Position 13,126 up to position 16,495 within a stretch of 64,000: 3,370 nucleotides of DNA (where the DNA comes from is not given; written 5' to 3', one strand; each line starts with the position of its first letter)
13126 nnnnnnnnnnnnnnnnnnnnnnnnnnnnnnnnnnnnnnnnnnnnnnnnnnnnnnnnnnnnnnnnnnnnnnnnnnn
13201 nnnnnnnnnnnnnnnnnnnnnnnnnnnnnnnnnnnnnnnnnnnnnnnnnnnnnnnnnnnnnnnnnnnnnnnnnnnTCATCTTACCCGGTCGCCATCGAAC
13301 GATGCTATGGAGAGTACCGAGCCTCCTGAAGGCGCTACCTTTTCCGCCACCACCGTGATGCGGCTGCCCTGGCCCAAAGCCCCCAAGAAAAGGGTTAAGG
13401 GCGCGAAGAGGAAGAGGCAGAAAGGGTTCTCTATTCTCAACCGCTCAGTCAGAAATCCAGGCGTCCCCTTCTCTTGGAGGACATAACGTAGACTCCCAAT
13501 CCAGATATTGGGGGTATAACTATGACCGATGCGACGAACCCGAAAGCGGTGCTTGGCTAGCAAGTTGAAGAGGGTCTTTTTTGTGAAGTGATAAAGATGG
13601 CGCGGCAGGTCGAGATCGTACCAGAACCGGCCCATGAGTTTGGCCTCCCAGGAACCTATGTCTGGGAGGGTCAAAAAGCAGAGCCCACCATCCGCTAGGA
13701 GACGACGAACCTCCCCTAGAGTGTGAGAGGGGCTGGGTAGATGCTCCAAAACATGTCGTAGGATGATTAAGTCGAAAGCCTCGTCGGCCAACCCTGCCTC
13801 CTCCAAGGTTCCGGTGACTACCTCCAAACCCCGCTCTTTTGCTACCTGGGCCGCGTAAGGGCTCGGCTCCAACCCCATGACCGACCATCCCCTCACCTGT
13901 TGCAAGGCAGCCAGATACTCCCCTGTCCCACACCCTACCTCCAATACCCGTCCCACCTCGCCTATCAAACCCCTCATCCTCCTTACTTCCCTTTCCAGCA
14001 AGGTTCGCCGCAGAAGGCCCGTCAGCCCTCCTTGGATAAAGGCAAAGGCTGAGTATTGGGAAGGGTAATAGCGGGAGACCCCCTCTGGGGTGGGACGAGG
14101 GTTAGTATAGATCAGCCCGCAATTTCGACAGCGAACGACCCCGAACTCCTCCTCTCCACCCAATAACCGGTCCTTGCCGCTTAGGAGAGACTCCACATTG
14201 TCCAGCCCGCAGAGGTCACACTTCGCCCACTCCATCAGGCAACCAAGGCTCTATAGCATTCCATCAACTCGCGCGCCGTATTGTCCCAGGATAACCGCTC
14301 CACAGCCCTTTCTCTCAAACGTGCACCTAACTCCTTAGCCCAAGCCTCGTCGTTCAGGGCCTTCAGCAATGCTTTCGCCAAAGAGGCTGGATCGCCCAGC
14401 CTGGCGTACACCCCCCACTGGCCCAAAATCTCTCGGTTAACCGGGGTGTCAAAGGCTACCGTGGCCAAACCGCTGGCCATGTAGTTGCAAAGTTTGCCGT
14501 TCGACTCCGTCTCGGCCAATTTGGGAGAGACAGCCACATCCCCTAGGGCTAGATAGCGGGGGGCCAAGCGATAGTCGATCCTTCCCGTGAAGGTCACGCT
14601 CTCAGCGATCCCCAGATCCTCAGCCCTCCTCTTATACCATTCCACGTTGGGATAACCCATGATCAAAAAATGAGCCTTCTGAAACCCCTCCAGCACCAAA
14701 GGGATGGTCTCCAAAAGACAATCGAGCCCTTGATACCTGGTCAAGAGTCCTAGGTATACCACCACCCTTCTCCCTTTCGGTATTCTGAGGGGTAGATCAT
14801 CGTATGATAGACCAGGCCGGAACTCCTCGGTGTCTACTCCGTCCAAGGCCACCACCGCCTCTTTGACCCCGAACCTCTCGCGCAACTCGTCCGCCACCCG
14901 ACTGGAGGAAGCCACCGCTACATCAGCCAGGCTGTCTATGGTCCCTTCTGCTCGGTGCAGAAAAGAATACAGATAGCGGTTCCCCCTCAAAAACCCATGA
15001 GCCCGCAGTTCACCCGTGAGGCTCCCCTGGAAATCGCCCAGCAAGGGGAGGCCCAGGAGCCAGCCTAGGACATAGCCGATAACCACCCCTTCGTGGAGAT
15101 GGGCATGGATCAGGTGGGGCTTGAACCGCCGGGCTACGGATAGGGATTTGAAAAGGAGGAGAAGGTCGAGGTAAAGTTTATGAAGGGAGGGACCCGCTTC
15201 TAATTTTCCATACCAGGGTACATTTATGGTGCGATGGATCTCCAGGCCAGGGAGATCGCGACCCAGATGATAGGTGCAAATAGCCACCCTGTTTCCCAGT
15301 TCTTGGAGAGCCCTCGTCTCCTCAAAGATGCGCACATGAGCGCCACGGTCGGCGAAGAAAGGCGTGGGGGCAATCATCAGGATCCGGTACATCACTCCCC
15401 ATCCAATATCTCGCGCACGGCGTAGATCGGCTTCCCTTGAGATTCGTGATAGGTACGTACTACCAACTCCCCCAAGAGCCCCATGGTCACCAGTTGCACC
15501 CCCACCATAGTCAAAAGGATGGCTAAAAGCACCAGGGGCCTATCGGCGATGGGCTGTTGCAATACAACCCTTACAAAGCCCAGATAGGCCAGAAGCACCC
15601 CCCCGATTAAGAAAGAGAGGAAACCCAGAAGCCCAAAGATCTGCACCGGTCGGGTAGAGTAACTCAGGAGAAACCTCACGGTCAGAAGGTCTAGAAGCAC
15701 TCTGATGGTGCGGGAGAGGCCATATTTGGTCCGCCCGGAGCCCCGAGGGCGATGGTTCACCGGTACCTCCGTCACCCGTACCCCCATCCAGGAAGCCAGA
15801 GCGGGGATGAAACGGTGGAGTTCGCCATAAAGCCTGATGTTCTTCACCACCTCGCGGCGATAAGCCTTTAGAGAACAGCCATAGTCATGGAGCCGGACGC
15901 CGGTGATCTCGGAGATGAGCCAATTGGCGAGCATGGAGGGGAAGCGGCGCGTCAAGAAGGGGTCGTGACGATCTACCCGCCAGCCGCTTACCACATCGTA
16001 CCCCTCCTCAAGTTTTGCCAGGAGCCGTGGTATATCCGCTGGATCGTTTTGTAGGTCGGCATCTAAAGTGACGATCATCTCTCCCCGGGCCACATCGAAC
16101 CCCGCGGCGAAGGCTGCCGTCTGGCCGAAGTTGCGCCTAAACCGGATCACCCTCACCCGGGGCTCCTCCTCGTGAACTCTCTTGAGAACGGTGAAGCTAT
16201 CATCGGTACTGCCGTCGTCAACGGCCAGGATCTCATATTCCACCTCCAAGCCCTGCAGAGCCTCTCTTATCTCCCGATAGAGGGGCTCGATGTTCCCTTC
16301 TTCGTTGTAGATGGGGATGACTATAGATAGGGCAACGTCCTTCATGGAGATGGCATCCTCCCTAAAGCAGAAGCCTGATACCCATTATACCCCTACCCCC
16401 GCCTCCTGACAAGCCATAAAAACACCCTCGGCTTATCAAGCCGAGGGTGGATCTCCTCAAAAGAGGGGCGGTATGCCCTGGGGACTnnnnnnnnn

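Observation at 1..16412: Tandem array of six GT-C membrane glycosyltransferases, most with a repeated extracytoplasmic Ig-like module, co-transcribed with a polyprenol-P-sugar synthase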

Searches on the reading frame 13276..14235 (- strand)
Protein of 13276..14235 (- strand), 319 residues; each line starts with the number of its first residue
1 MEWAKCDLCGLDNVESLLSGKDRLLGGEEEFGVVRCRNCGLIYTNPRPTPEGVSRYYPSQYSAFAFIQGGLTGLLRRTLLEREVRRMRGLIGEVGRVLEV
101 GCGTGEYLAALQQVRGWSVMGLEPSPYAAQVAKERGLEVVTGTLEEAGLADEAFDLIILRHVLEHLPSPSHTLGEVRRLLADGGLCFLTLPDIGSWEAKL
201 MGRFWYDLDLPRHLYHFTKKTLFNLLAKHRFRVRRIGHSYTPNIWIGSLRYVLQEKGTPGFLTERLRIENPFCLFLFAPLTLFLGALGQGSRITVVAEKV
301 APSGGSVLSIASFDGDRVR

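Call 8: search_protein_families(library=pfam, proteins=[window:13276-14235:-], max_evalue=0.01)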
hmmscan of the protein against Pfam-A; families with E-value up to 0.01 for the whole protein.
window:13276-14235:- (319 aa): 7 families
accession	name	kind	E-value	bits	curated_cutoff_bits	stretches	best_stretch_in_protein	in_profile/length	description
PF13489.12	Methyltransf_23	-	2.6e-27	96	27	1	76-234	5-162/164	Methyltransferase domain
PF08241.18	Methyltransf_11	-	6.1e-20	72.1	21.2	1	98-187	1-94/95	Methyltransferase domain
PF08242.18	Methyltransf_12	-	1.5e-15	58.1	30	1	98-185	1-97/98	Methyltransferase domain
PF13649.12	Methyltransf_25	-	1.7e-15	57.9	27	1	97-184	1-97/97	Methyltransferase domain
PF13847.12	Methyltransf_31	-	2.2e-13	50.6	27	1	96-192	6-113/145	Methyltransferase domain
PF07021.18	MetW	-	7.6e-13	49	21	1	87-200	7-119/193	Methionine biosynthesis protein MetW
PF03141.22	Methyltransf_29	-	0.0074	15.3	23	1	92-194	116-223/506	Putative S-adenosyl-L-methionine-dependent methyltransferase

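Call 11: search_protein_families(library=ncbifam, proteins=[window:13276-14235:-], max_evalue=0.01)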
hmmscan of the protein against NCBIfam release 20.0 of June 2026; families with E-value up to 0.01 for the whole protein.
window:13276-14235:- (319 aa): 25 families
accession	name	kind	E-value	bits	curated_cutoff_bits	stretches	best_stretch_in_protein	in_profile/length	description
NF045667.1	MTase_DVU1556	equivalog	1.5e-15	57.2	155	1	94-188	23-119/213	DVU_1556 family methyltransferase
TIGR02081.1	metW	equivalog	6.9e-14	51.8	189.5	1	84-199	4-118/194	methionine biosynthesis protein MetW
NF043040.1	corrin_prot_MT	hypoth_equivalog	2.1e-08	33.9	180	1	93-186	41-145/216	corrinoid protein-associated methyltransferase CpaM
TIGR01983.1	UbiG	equivalog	6.9e-08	32.1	102.95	1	96-189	52-152/228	bifunctional 2-polyprenyl-6-hydroxyphenol methylase/3-demethylubiquinol 3-O-methyltransferase UbiG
NF011530.0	PRK14968.1-4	equivalog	8.5e-08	31.8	243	1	95-159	41-105/202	putative methyltransferase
TIGR02072.1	BioC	equivalog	2.8e-07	30.6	184.95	1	95-189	36-133/244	malonyl-ACP O-methyltransferase BioC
NF011527.0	PRK14968.1-1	equivalog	1e-06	28.6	242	1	92-159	33-99/192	putative methyltransferase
TIGR00452.1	TIGR00452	equivalog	1.2e-06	27.5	275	1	96-185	120-216/316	tRNA 5-methoxyuridine(34)/uridine 5-oxyacetic acid(34) synthase CmoB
NF045825.1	FAmtase_mtf2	equivalog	1.3e-05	24.6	400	1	96-189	61-159/248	fatty-acid O-methyltransferase Mtf2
NF001244.0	PRK00216.1-5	equivalog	4.5e-05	22.9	216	1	96-185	51-150/236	bifunctional demethylmenaquinone methyltransferase/2-methoxy-6-polyprenyl-1,4-benzoquinol methylase UbiE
NF041675.1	sarc_dimgly_tmase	equivalog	4.8e-05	23.4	550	1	81-190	55-171/278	sarcosine/dimethylglycine N-methyltransferase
TIGR01934.1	MenG_MenH_UbiE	subfamily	7e-05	22.2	158.35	1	95-186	41-139/223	ubiquinone/menaquinone biosynthesis methyltransferase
NF011650.0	PRK15068.1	equivalog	9.2e-05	21.5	209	1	96-188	125-225/324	tRNA 5-methoxyuridine(34)/uridine 5-oxyacetic acid(34) synthase CmoB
TIGR04345.1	ovoA_Cterm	equivalog_domain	0.00028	20.5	170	1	153-189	134-170/242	putative 4-mercaptohistidine N1-methyltransferase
NF004851.0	PRK06202.1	equivalog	0.00033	20.2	243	1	90-169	58-145/237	hypothetical protein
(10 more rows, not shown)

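Call 87: search_solved_structures(query=window:13276-14235:-, max_evalue=0.001)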
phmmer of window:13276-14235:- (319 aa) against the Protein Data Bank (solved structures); distinct sequences matched with E-value up to 0.001: 35.
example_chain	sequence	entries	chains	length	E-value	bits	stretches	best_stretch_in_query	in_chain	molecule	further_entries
3cc8_A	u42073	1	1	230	4e-12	49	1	93-241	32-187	Putative methyltransferase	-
1vlm_A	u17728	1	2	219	2.7e-11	46.3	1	82-199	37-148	SAM-dependent methyltransferase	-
4rv9_A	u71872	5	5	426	1.6e-09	40.4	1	31-235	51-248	D-mycarose 3-C-methyltransferase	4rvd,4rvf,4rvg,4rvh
2avn_A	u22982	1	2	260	1.1e-08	37.7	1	95-202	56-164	ubiquinone/menaquinone biosynthesis methyltransferase-related protein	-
9khp_A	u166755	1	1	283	2.7e-08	36.4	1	95-159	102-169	Class I SAM-dependent methyltransferase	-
9klx_A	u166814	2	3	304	3.2e-08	36.2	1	95-159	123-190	Class I SAM-dependent methyltransferase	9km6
4e2y_A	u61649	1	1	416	1.9e-07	33.6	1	32-307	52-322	TcaB9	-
4e2x_A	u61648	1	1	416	2.5e-07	33.2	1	32-307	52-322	TcaB9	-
3ndi_A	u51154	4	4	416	2.6e-07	33.2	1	32-307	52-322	Methyltransferase | TcaB9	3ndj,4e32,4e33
5t64_A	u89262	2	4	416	3.6e-07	32.7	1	31-258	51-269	Sugar 3-C-methyl transferase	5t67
4kdc_A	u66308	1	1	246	4e-07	32.6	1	85-211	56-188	3-demethylubiquinone-9 3-methyltransferase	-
2gs9_A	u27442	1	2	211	4.4e-07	32.4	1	79-198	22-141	Hypothetical protein TT1324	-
5t6b_A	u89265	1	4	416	4.9e-07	32.3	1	31-258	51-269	Sugar 3-C-methyl transferase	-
4e31_A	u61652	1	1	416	5.2e-07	32.2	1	34-307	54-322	TcaB9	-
4e2z_A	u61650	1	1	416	1.5e-06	30.6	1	32-286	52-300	TcaB9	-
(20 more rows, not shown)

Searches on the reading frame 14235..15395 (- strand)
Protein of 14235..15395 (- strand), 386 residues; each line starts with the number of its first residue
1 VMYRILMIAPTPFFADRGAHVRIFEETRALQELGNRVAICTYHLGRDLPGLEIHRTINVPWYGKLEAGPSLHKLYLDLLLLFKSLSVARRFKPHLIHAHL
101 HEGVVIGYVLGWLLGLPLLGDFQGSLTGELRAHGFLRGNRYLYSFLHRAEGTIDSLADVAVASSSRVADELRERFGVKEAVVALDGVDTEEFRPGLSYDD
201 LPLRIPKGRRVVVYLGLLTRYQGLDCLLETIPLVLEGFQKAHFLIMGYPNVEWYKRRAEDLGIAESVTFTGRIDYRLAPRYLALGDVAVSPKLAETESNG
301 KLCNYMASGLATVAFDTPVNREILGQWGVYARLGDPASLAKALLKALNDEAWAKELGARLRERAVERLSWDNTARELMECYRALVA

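Call 8: search_protein_families(library=pfam, proteins=[window:14235-15395:-], max_evalue=0.01)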
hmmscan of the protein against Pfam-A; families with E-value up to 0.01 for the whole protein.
window:14235-15395:- (386 aa): 6 families
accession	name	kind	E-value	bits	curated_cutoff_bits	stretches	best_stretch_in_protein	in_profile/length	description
PF13692.12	Glyco_trans_1_4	-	5.2e-23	82.3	27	1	210-349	2-142/142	Glycosyl transferases group 1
PF00534.26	Glycos_transf_1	-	1.4e-18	67.5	26.4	1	204-364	10-169/172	Glycosyl transferases group 1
PF13439.12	Glyco_transf_4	-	7.3e-14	52.6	28.5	1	18-190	3-169/170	Glycosyltransferase Family 4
PF13579.12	Glyco_trans_4_4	-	2.9e-11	44.4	29.7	1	18-181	2-151/158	Glycosyl transferase 4-like domain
PF13524.12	Glyco_trans_1_2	-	0.00029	21.2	25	1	240-379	14-144/144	Glycosyl transferase-like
PF20706.3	GT4-conflict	-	0.0034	16.8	26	0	308-377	314-385/385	Family 4 Glycosyltransferase in conflict systems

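Call 11: search_protein_families(library=ncbifam, proteins=[window:14235-15395:-], max_evalue=0.01)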
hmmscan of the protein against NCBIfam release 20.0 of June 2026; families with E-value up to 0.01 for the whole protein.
window:14235-15395:- (386 aa): 16 families
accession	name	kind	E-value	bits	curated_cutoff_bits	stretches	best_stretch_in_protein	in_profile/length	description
TIGR04063.1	stp3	hypoth_equivalog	3.2e-20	72.4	442.05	1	84-385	84-396/397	TIGR04063 family PEP-CTERM/XrtA system glycosyltransferase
NF053787.1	GlcN_PG_synth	equivalog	2.3e-14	53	480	1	158-385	145-360/361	N-acetylglucosaminyl phosphatidylglycerol synthase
TIGR03088.1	stp2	hypoth_equivalog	6.4e-12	45.2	409.05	1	81-383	70-372/374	TIGR03088 family PEP-CTERM/XrtA system glycosyltransferase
TIGR03449.1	mycothiol_MshA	equivalog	9.2e-12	44.6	462.5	1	147-384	155-403/406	D-inositol-3-phosphate glycosyltransferase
TIGR04047.1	MSMEG_0565_glyc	hypoth_equivalog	4.6e-11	42.4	259.85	1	157-383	139-373/373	MSMEG_0565 family glycosyltransferase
NF041879.1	EPS_EpsH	equivalog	2.2e-10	39.9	800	1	107-385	143-417/431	exopolysaccharide biosynthesis glycosyltransferase EpsH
TIGR03087.1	stp1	hypoth_equivalog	3e-10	39.8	316.65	1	146-380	162-393/397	TIGR03087 family PEP-CTERM/XrtA system glycosyltransferase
NF038295.1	EPS_HpsP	equivalog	4.2e-09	35.9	550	1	162-384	159-387/388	hormogonium polysaccharide biosynthesis glycosyltransferase HpsP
NF041876.1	EPS_EpsE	equivalog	9.2e-09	35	400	1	160-376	165-388/389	exopolysaccharide biosynthesis GT4 family glycosyltransferase EpsE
TIGR02149.1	glgA_Coryne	subfamily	1.7e-08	34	302.4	1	337-384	343-390/391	glycogen synthase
NF007640.0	PRK10307.1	subfamily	3.3e-08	32.9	276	1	165-381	180-404/411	WcaI family glycosyltransferase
TIGR03999.1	thiol_BshA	equivalog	2.3e-07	30.1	273.7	1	158-384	146-373/375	N-acetyl-alpha-D-glucosaminyl L-malate synthase BshA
TIGR04157.1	glyco_rSAM_CFB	subfamily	3.8e-07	29.4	400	1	207-364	225-389/406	TIGR04157 family glycosyltransferase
NF047684.1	TeichurnBiosyTuaC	equivalog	1e-06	28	550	1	157-385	165-390/391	teichuronic acid biosynthesis protein TuaC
NF038298.1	EPS_HpsO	equivalog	2.8e-05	23.1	575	1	161-385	151-388/388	hormogonium polysaccharide biosynthesis glycosyltransferase HpsO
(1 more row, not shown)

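Call 86: search_solved_structures(query=window:14235-15395:-, max_evalue=0.001)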
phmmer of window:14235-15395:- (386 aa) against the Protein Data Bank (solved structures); distinct sequences matched with E-value up to 0.001: 13.
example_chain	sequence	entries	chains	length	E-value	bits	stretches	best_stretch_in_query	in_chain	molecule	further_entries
4n9w_A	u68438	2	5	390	6.1e-11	45.2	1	179-383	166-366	GDP-mannose-dependent alpha-(1-2)-phosphatidylinositol mannosyltransferase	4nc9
2gej_A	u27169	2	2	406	7.9e-11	44.8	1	179-383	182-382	PHOSPHATIDYLINOSITOL MANNOSYLTRANSFERASE (PimA)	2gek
6kih_A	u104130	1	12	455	1.1e-10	44.3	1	201-385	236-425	Tll1590 protein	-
7qsg_A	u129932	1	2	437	1.1e-06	31.2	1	143-385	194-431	D-inositol 3-phosphate glycosyltransferase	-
6tvp_A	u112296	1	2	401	2.2e-05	26.9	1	69-384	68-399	Alpha-maltose-1-phosphate synthase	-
3fro_A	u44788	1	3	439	7.2e-05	25.2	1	213-382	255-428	GlgA glycogen synthase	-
2bis_A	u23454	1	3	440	7.2e-05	25.2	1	213-382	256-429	GLGA GLYCOGEN SYNTHASE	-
3l01_A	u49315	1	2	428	0.00014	24.3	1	213-381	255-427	GlgA glycogen synthase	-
2r60_A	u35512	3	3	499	0.00014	24.2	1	305-382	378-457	Glycosyl transferase, group 1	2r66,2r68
3oka_A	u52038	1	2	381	0.00015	24.2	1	170-375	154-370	GDP-mannose-dependent alpha-(1-6)-phosphatidylinositol monomannoside mannosyltransferase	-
3okc_A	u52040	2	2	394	0.00016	24.1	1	170-375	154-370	GDP-mannose-dependent alpha-(1-6)-phosphatidylinositol monomannoside mannosyltransferase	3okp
9m88_C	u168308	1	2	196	0.0008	21.8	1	213-348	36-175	Glycogen synthase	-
2bfw_A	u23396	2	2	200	0.00085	21.7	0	213-348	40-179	GLGA GLYCOGEN SYNTHASE | PGS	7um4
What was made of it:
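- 14235..15395 (-): GT4 (386 aa): cytoplasmic GT-B glycosyltransferase; best solved relative is PimA (6e-11, C-terminal half only). calls 8, 11, 86
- Closest known: Mycobacterial and corynebacterial lipomannan/LAM/arabinogalactan pathway. Same: GT4 enzymes prime on the inside; the best solved relative of the operon's GT4 is PimA (call 86).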

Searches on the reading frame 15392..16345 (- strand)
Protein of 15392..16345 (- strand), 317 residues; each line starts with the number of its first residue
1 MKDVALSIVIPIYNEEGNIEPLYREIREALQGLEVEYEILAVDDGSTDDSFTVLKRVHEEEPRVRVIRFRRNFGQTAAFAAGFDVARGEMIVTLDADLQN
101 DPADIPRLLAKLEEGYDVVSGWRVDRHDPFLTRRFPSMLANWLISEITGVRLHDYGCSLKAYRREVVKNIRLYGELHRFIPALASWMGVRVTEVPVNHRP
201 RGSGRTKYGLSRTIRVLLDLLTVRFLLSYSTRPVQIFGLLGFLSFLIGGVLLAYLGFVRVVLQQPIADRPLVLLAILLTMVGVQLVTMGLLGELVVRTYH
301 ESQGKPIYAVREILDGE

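Call 8: search_protein_families(library=pfam, proteins=[window:15392-16345:-], max_evalue=0.01)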
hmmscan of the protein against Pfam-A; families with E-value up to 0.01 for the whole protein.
window:15392-16345:- (317 aa): 2 families
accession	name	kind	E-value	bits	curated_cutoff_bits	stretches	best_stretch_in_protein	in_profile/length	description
PF00535.33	Glycos_transf_2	-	1.6e-33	116.4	23.3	1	7-170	1-167/168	Glycosyl transferase family 2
PF10111.15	Glyco_tranf_2_2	-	2.7e-07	30.8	27.3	1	7-98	1-92/276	Glycosyltransferase like family 2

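Call 11: search_protein_families(library=ncbifam, proteins=[window:15392-16345:-], max_evalue=0.01)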
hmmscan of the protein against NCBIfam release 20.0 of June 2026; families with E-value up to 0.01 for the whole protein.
window:15392-16345:- (317 aa): 22 families
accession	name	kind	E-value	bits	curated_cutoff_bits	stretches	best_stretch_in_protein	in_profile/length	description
NF007986.1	PRK10714.1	equivalog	1.6e-71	240.9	529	1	6-314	8-312/316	undecaprenyl-phosphate 4-deoxy-4-formamido-L-arabinose transferase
NF047588.1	GlcsyltransPgfSStrep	equivalog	3.9e-54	184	500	1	5-312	2-304/308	glycosyltransferase PgfS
TIGR04182.1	glyco_TIGR04182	equivalog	9.4e-23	81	325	1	7-301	3-288/293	S-layer glycoprotein N-glycosyltransferase AglJ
TIGR03937.1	PgaC_IcaA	equivalog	2.7e-16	59.5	422.3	1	5-113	46-151/407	poly-beta-1,6-N-acetyl-D-glucosamine synthase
NF041391.1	DPhHxTase_Halo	equivalog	3.4e-14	52.4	375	1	12-173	3-156/213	dolichyl-phosphate hexose transferase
NF007482.0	PRK10073.1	equivalog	4.9e-14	52.1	423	1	4-110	6-108/334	glycosyltransferase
NF058614.1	PPMAGASynPpgS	equivalog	2.4e-13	50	370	1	8-197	4-195/226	polyprenyl-phospho-N-acetylgalactosaminyl synthase PpgS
NF041875.1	EPS_EpsD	equivalog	1.5e-12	47.6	370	1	6-120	1-112/325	exopolysaccharide biosynthesis glycosyltransferase EpsD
TIGR03965.1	mycofact_glyco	equivalog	6.4e-12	45.1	280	1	6-115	76-182/467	mycofactocin biosynthesis glycosyltransferase MftF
NF047683.1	TeichurnBiosyTuaG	equivalog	8.1e-11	42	400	1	5-105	7-104/252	teichuronic acid biosynthesis protein TuaG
TIGR04283.1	glyco_like_mftF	equivalog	1.2e-10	41.4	182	1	6-142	1-127/221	TIGR04283 family arsenosugar biosynthesis glycosyltransferase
NF045692.1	OglycostaseCruG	equivalog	8.1e-10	38.2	600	1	6-120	43-161/386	2'-O-glycosyltransferase CruG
NF038302.1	EPS_HpsE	equivalog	1.6e-08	33.9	300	1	5-98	2-97/307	hormogonium polysaccharide biosynthesis glycosyltransferase HpsE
TIGR03111.1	glyc2_xrt_Gpos1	hypoth_equivalog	2e-08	33.5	363.95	1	6-118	51-162/439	TIGR03111 family XrtG-associated glycosyltransferase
NF050050.1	ProtGlycPglI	equivalog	3.3e-08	33.3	500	1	5-135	3-131/306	GalNAc(5)-diNAcBac-PP-undecaprenol beta-1,3-glucosyltransferase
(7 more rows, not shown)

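Call 68: search_solved_structures(query=window:15392-16345:-, max_evalue=0.001)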
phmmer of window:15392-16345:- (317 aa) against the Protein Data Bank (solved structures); distinct sequences matched with E-value up to 0.001: 21.
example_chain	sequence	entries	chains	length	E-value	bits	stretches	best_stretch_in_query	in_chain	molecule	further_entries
9bhc_C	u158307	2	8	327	3.5e-65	223.8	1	6-314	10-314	Undecaprenyl-phosphate 4-deoxy-4-formamido-L-arabinose transferase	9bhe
8vxh_A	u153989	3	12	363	5.1e-65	223.2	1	6-314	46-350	Undecaprenyl-phosphate 4-deoxy-4-formamido-L-arabinose transferase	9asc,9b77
9hwj_A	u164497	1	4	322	9e-65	222.4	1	6-314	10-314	Undecaprenyl-phosphate 4-deoxy-4-formamido-L-arabinose transferase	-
5eke_A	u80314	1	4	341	3.5e-48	167.9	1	4-313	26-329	Uncharacterized glycosyltransferase sll0501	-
5ekp_C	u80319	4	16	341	4.6e-48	167.5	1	4-313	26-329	Uncharacterized glycosyltransferase sll0501 | Glycosyltransferase sll0501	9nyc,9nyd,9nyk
9nye_A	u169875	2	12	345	4.8e-48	167.5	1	4-313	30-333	Glycosyltransferase sll0501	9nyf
5mlz_A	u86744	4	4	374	9.2e-22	81.1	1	4-277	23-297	Dolichol monophosphate mannose synthase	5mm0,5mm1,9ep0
2z87_A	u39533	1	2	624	2e-09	40.6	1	6-107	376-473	Chondroitin synthase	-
2z86_A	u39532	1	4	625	2e-09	40.6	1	6-107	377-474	Chondroitin synthase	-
8bz8_A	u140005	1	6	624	2e-07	34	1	2-124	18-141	Glycosyltransferase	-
8bz4_A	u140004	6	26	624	2e-07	34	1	2-124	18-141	Glycosyltransferase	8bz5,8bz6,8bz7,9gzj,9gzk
6p61_A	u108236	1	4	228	3.5e-07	33.3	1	5-134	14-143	Glycosyltransferase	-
5hea_A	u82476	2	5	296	1.6e-06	31.1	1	6-99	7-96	Putative glycosyltransferase (GalT1)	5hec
3bcv_A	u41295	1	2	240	2.3e-05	27.3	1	6-100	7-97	Putative glycosyltransferase protein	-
7pdo_A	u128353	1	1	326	5.8e-05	26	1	6-122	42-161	Glucosyl-3-phosphoglycerate synthase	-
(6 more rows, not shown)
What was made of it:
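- On Polyprenyl-phosphate glycosyltransferases (ArnC/GtrB/DPMS-type GT2): Residues 6-314 of 317 align with ArnC (3.5e-65) and residues 4-313 with GtrB sll0501 (3.5e-48); DPMS matches at 9e-22 (call 68).
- Closest known: Three-component extracytoplasmic glycosylation systems. Same: The GT2 aligns over its full length with GtrB (sll0501) and ArnC (call 68).
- The GT2 aligns end to end with ArnC (3.5e-65), GtrB sll0501 (3.5e-48) and Pyrococcus DPMS (9e-22) (call 68).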
